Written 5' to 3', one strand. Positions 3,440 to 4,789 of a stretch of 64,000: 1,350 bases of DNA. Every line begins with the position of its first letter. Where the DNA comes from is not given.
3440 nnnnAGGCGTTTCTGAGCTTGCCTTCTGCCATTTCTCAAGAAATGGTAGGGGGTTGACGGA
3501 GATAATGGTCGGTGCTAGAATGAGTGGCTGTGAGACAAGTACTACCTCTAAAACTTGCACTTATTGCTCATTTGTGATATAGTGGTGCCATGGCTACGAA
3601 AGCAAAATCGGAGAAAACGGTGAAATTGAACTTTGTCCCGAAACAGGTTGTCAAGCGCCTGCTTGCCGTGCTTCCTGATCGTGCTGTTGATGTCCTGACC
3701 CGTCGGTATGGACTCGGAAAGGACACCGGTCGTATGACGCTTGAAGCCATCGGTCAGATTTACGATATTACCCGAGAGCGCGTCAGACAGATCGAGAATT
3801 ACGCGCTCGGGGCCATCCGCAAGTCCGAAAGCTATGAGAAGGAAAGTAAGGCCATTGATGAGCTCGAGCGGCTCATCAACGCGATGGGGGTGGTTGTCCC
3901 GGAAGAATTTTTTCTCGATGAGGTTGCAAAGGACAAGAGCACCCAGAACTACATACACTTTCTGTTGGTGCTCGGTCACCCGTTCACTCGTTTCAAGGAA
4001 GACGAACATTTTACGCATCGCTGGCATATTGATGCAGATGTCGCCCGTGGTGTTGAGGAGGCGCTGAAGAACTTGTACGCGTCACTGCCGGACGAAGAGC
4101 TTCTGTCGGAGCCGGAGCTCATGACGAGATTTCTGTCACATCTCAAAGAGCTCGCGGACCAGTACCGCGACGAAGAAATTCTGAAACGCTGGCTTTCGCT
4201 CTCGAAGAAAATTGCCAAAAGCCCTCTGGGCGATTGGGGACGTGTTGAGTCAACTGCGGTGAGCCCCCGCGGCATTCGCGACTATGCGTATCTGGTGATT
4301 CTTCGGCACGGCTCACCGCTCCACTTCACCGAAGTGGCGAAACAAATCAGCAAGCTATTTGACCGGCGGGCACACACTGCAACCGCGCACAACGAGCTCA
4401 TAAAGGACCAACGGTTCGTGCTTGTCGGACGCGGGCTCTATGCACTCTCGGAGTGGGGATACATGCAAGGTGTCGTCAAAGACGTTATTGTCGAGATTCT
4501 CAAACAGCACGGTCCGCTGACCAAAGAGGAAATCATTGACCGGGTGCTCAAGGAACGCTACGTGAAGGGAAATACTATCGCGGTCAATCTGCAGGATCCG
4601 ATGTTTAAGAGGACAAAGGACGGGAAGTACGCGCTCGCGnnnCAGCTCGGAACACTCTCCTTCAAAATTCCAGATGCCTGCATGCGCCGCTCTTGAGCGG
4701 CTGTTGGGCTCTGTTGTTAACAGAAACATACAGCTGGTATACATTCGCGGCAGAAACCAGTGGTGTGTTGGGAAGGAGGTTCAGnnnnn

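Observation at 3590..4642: Stand-alone sigma-70 region-4 HTH at the N-terminus of a 350-aa protein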

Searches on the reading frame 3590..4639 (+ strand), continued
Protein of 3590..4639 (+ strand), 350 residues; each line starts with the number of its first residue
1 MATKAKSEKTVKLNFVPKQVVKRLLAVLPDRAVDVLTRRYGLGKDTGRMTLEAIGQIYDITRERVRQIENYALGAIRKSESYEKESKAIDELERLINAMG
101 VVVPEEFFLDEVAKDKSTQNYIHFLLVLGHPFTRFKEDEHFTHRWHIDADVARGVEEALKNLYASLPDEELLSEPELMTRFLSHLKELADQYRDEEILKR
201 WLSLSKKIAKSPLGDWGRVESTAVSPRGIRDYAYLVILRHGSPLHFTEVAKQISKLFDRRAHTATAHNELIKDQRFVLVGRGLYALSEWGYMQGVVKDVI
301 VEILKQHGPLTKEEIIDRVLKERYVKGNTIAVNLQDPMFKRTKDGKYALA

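Call 81: search_protein_families(library=pfam, proteins=[P0149, P0164, P0124, P0269, P0196, P0193], max_evalue=0.01)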
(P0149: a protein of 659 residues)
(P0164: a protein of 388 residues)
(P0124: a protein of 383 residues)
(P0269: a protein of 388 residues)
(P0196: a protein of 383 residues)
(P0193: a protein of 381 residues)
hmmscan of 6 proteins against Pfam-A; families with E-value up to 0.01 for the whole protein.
P0149 (659 aa): 4 families
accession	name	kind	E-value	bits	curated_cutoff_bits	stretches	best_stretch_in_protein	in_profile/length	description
PF02355.23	SecD_SecF_C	-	1.5e-52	178.2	20.5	1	107-294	12-187/189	Protein export membrane protein SecD/SecF, C-terminal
PF04545.22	Sigma70_r4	-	2.3e-13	49.9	24.1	1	334-381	6-50/50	Sigma-70, region 4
PF05066.19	HARE-HTH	-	9e-10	39.3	25.9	1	532-596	3-71/71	HB1, ASXL, restriction endonuclease HTH domain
PF07549.19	Sec_GG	-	1.4e-07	31.2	20.3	1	23-46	1-24/28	SecD/SecF GG Motif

P0164 (388 aa): 2 families
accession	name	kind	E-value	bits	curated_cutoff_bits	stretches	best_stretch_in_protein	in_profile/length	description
PF05066.19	HARE-HTH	-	1.9e-05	25.4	25.9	0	264-316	11-71/71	HB1, ASXL, restriction endonuclease HTH domain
PF04545.22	Sigma70_r4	-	0.00012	22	24.1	1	58-106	8-50/50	Sigma-70, region 4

P0124 (383 aa): 2 families
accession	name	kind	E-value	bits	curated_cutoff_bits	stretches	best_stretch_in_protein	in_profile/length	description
PF04545.22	Sigma70_r4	-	1.3e-12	47.4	24.1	1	55-107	1-48/50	Sigma-70, region 4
PF05066.19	HARE-HTH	-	1.1e-11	45.4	25.9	2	263-321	5-71/71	HB1, ASXL, restriction endonuclease HTH domain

P0269 (388 aa): 2 families
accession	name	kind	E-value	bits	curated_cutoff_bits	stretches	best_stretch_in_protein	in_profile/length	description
PF04545.22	Sigma70_r4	-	1.2e-13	50.7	24.1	1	46-100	2-49/50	Sigma-70, region 4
PF05066.19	HARE-HTH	-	1.2e-08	35.6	25.9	1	269-326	8-71/71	HB1, ASXL, restriction endonuclease HTH domain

P0196 (383 aa): 2 families
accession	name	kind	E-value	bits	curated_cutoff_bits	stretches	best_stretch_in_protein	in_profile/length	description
PF05066.19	HARE-HTH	-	6.8e-13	49.3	25.9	1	254-314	5-71/71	HB1, ASXL, restriction endonuclease HTH domain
PF04545.22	Sigma70_r4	-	2.1e-12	46.8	24.1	1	42-90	1-45/50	Sigma-70, region 4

P0193 (381 aa): 2 families
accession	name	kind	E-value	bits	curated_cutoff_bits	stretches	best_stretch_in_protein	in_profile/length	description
PF04545.22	Sigma70_r4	-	2.7e-12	46.4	24.1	1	40-93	1-50/50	Sigma-70, region 4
PF05066.19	HARE-HTH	-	7.1e-12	46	25.9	2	250-310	5-71/71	HB1, ASXL, restriction endonuclease HTH domain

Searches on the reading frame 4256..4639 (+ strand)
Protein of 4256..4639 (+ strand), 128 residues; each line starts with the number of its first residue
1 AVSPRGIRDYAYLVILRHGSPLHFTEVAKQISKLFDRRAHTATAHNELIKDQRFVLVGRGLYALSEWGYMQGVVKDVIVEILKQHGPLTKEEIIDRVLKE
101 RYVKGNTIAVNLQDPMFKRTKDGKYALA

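Call 85: search_solved_structures(query=window:4256-4639:+, max_evalue=10, show_alignments=2)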
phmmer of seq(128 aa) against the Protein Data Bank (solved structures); distinct sequences matched with E-value up to 10: 4.
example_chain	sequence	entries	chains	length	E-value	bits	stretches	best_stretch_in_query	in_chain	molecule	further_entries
5b46_A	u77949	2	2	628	0.0043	20.2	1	17-84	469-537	2-oxoacid--ferredoxin oxidoreductase alpha subunit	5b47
4yy2_A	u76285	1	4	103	0.22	14.7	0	76-101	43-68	dTor_3x33L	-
4yy5_A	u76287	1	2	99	0.27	14.4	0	76-101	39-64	dTor_3x33L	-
6zyw_Y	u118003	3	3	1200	0.42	13.8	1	39-101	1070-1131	Shulin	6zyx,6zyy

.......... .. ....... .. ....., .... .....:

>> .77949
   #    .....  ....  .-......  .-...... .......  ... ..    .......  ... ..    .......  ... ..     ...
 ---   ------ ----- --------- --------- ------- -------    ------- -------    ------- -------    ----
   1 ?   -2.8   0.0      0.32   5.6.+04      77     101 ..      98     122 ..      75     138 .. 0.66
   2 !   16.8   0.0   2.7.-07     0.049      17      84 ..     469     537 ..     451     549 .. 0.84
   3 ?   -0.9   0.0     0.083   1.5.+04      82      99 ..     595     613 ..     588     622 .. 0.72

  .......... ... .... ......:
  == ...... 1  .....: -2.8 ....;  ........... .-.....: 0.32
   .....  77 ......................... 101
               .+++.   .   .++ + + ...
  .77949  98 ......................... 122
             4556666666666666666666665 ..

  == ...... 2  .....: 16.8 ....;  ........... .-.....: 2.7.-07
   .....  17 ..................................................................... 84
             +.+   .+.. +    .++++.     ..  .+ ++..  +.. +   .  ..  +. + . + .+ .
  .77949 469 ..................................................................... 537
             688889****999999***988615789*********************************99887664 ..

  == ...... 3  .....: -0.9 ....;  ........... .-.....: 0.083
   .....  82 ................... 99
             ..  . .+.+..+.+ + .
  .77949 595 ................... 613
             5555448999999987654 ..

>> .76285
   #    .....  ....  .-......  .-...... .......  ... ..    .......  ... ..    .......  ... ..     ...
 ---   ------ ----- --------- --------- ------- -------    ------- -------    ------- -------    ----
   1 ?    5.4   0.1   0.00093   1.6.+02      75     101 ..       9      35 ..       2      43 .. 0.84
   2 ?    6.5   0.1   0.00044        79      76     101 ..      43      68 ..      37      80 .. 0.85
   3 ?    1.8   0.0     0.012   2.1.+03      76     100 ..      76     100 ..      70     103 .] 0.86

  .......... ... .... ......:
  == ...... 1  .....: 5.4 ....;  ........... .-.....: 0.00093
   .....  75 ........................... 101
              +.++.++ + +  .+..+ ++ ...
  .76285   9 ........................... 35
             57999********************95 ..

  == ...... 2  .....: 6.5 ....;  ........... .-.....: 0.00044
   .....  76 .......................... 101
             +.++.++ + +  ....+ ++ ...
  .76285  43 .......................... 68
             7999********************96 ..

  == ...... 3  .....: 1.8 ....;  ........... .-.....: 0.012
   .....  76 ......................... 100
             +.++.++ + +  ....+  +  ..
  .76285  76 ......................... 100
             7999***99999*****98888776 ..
